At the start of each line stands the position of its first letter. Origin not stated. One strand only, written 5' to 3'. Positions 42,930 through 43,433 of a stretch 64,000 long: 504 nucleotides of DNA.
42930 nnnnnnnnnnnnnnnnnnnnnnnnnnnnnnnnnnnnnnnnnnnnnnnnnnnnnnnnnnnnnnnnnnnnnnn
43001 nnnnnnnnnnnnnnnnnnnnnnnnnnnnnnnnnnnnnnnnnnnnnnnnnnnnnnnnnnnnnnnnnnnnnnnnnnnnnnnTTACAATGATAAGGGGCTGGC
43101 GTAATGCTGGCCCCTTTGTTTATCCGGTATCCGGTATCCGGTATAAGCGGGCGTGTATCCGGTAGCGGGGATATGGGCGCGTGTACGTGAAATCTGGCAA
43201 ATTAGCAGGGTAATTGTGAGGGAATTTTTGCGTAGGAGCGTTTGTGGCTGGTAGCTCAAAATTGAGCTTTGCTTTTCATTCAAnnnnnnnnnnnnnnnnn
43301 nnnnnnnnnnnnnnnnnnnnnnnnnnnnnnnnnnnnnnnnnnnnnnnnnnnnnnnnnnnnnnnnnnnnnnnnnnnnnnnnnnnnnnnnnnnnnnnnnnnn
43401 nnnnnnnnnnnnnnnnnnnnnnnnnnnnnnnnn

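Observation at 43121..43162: tatccgg motif clusters at both island ends and at an internal position: possible arm-type sites and a composite (tandem) island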

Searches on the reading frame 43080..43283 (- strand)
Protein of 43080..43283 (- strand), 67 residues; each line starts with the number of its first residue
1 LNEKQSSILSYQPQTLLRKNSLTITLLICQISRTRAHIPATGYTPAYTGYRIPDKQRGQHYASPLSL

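Call 40: search_protein_families(library=pfam, proteins=[window:43080-43283:-], max_evalue=0.01)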
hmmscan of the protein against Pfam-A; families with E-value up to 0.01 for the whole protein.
window:43080-43283:- (67 aa): 0 families
